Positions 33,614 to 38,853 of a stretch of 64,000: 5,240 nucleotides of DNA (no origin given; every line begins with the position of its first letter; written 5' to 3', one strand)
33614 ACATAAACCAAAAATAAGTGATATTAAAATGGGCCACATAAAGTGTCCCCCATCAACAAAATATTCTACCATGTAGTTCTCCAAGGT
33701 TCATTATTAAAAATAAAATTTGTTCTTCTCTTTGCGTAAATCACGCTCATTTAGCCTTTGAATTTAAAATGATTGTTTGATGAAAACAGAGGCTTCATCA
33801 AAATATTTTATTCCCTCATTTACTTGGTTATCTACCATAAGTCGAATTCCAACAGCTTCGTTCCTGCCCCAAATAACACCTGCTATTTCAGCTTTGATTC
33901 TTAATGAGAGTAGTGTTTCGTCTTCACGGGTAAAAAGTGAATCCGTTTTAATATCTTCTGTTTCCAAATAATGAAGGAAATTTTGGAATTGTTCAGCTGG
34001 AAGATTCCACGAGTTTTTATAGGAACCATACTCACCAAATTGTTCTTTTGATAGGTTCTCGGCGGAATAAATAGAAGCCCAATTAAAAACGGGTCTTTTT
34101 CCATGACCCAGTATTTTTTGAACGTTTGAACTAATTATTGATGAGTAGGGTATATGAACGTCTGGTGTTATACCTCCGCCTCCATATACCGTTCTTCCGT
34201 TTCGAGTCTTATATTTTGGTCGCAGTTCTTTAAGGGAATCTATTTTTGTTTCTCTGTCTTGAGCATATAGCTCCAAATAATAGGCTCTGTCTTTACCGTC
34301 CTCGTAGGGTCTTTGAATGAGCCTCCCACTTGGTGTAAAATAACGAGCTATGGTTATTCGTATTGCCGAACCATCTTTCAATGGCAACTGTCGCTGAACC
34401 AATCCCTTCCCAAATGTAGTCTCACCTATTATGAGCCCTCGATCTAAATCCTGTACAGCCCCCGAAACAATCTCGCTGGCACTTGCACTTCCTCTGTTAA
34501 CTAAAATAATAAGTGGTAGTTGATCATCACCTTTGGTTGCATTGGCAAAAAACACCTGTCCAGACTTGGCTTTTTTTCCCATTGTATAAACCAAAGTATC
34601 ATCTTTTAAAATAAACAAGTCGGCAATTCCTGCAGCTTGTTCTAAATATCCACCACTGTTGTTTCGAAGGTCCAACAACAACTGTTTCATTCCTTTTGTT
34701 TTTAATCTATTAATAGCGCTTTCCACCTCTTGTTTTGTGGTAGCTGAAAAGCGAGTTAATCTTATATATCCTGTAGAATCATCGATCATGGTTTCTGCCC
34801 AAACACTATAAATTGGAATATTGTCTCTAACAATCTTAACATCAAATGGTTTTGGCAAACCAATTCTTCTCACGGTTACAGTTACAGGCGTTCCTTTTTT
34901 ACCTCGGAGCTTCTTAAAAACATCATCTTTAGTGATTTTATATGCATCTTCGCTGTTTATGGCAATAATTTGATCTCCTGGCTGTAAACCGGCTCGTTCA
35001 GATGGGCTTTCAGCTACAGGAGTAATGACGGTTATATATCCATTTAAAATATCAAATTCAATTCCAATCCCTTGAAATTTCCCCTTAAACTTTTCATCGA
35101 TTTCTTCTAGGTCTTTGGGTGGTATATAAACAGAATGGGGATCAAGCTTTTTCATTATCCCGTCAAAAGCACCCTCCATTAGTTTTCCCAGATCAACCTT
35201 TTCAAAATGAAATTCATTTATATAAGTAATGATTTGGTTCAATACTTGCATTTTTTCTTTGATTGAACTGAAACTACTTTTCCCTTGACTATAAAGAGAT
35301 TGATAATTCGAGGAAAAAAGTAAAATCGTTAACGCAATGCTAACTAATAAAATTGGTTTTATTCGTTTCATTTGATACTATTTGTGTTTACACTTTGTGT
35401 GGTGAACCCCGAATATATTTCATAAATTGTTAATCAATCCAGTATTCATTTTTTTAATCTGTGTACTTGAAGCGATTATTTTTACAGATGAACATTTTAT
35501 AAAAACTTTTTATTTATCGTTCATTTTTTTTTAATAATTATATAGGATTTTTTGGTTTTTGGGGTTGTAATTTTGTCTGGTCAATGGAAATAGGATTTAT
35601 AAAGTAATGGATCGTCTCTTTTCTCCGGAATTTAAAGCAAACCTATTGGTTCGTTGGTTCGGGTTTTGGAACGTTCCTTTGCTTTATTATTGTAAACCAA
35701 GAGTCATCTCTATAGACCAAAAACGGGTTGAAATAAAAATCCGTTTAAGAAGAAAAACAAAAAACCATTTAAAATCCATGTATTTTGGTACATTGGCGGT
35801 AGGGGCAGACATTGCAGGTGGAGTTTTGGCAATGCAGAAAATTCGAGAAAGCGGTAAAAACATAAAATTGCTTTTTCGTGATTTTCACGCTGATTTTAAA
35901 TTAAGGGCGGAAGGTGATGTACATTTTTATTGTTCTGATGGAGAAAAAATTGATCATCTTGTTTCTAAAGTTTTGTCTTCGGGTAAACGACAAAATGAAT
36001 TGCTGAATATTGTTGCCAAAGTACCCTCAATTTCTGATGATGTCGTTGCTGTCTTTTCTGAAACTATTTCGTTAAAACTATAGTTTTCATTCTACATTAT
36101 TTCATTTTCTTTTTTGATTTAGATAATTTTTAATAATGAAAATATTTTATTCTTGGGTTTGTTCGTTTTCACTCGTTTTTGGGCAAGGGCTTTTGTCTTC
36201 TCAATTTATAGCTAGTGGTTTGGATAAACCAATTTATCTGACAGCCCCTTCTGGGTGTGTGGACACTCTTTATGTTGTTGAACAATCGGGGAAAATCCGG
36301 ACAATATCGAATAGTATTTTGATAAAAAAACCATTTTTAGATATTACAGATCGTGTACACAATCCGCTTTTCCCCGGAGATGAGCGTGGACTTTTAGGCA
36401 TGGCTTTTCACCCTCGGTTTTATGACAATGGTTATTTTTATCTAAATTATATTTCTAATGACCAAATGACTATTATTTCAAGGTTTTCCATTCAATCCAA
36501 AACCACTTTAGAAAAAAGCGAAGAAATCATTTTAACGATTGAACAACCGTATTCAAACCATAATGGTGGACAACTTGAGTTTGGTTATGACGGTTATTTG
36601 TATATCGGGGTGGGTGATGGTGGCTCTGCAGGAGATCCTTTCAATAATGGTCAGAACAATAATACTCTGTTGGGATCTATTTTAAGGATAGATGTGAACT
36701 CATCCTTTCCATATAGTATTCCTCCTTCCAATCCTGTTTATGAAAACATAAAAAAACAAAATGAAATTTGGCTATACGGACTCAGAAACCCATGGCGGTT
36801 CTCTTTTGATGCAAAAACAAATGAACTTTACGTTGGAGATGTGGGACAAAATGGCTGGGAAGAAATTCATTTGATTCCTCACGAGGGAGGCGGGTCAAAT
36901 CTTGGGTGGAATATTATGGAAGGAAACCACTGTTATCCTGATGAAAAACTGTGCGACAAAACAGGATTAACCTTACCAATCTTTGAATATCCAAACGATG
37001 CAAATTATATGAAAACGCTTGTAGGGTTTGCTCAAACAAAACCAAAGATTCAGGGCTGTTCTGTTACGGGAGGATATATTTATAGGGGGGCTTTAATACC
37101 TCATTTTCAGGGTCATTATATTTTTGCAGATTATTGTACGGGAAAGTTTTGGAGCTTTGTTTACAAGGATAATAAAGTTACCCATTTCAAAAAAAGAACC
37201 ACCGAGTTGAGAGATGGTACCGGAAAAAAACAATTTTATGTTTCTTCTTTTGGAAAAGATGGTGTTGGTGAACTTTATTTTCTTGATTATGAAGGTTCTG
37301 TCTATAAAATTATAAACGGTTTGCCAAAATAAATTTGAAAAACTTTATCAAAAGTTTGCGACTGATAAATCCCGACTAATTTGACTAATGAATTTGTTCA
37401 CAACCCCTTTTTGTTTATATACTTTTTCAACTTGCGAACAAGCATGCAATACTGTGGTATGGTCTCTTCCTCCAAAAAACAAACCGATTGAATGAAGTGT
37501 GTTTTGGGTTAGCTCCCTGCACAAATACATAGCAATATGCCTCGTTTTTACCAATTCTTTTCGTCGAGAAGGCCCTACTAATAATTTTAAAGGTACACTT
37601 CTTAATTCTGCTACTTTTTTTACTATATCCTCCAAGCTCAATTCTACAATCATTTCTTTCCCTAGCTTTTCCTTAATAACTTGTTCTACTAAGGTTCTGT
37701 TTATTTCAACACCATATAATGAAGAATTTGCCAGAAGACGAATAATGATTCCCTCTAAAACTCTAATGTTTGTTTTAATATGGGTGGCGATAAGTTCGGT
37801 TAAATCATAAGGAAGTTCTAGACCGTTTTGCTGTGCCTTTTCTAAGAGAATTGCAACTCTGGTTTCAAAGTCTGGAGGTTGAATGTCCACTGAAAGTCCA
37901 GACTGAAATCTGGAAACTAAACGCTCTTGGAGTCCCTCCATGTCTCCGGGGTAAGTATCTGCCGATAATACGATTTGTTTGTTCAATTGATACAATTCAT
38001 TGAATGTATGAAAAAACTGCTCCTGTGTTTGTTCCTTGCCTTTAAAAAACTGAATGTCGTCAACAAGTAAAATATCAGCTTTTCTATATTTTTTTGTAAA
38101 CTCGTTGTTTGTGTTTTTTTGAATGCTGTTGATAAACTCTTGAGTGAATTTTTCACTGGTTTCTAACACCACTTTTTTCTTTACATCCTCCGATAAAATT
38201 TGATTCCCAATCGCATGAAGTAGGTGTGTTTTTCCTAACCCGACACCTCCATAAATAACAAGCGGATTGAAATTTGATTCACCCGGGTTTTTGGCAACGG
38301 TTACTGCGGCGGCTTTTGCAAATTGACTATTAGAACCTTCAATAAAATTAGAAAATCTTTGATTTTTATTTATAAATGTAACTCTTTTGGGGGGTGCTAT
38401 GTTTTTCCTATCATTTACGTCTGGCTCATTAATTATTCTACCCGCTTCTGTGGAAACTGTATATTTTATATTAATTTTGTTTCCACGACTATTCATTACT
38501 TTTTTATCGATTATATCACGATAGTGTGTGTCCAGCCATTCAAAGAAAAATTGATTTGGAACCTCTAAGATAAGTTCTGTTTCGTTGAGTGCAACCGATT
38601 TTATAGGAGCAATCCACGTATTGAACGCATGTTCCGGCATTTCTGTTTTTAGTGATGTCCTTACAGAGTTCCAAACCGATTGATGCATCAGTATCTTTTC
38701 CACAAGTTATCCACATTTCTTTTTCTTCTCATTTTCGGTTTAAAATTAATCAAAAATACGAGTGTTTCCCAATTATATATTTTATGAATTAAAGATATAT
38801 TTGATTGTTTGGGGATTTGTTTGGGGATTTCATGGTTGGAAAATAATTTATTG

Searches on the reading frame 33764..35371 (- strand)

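Call 9: search_protein_families(library=pfam, proteins=[window:33764-35371:-], max_evalue=0.00001)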
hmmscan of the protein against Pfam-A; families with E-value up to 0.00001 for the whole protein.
window:33764-35371:- (535 aa): 5 families
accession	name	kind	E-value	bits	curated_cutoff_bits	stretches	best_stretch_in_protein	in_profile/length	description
PF03572.23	Peptidase_S41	-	3.4e-50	170.3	24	1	200-354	2-156/165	Peptidase family S41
PF17820.7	PDZ_6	-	1.6e-12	47.4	27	1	117-169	3-54/54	PDZ domain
PF00595.29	PDZ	-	3.2e-10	40.7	23.2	1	101-167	11-80/81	PDZ domain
PF13180.12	PDZ_2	-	1.4e-09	38.5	27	1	101-180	2-80/80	PDZ domain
PF22694.1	CtpB_N-like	-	4.4e-07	30.7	27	1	28-83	25-81/85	Activating protease CtpB N-terminal domain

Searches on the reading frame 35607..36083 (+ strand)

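Call 7: search_protein_families(library=pfam, proteins=[window:35607-36083:+])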
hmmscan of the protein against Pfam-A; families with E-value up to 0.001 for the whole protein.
window:35607-36083:+ (158 aa): 1 family
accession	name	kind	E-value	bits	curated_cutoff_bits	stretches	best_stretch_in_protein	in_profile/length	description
PF14539.12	DUF4442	-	2.1e-08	34.9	25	1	23-107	13-94/132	Domain of unknown function (DUF4442)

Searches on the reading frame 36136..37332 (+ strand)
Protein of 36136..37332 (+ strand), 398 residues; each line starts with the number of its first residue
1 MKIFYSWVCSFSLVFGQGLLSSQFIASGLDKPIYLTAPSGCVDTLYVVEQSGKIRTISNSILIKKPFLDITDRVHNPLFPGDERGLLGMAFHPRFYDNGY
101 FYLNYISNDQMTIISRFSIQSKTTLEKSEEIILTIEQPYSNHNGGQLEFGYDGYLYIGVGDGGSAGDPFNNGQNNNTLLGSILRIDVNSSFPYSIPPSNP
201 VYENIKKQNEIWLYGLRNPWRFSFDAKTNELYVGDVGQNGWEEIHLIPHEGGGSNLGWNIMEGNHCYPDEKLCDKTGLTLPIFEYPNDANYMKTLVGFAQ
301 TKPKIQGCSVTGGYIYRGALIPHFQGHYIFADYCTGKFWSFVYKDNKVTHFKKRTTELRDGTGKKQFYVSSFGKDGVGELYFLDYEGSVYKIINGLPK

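Call 7: search_protein_families(library=pfam, proteins=[window:36136-37332:+])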
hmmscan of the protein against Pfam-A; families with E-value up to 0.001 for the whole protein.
window:36136-37332:+ (398 aa): 1 family
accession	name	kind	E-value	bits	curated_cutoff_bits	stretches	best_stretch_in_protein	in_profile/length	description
PF07995.17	GSDH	-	1.4e-35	123.6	25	1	44-349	14-295/332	Glucose / Sorbosone dehydrogenase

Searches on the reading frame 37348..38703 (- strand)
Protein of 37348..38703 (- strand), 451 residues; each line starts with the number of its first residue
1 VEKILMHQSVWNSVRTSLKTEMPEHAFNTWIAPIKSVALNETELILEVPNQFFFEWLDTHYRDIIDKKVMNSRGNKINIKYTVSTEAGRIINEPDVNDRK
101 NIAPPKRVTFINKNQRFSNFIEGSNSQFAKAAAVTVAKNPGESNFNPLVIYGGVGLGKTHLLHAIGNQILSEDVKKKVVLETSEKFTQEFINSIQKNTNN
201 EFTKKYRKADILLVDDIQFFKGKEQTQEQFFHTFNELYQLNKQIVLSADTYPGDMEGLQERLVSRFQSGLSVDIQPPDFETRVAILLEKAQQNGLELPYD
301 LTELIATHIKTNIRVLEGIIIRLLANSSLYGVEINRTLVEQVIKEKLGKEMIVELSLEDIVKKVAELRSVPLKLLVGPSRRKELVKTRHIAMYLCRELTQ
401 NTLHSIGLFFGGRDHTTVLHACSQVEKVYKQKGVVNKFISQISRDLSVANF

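Call 7: search_protein_families(library=pfam, proteins=[window:37348-38703:-])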
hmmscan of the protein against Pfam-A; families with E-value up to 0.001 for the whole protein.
window:37348-38703:- (451 aa): 8 families
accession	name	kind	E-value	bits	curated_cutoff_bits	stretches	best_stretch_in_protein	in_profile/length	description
PF00308.24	Bac_DnaA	-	3e-63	213.3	23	1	112-273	2-162/162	Bacterial DnaA ATPAse domain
PF08299.17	Bac_DnaA_C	-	8.8e-25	87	31.5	1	358-425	2-69/69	Bacterial dnaA protein helix-turn-helix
PF11638.13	DnaA_N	-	3.6e-20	71.9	24.6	1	8-67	1-61/65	DnaA N-terminal domain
PF00004.35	AAA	-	8.4e-07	29.9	21.2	1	149-269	2-126/131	ATPase family associated with various cellular activities (AAA)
PF01695.23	IstB_IS21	-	4.9e-06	26.6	24.1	1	148-248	95-193/238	IstB-like ATP binding protein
PF01637.24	ATPase_2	-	0.0001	22.6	33.2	1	142-268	17-137/225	ATPase domain predominantly from Archaea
PF00910.28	RNA_helicase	-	0.00023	22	21.5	1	149-245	2-82/105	RNA helicase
PF13173.12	AAA_14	-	0.00023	21.6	27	0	146-232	3-86/129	AAA domain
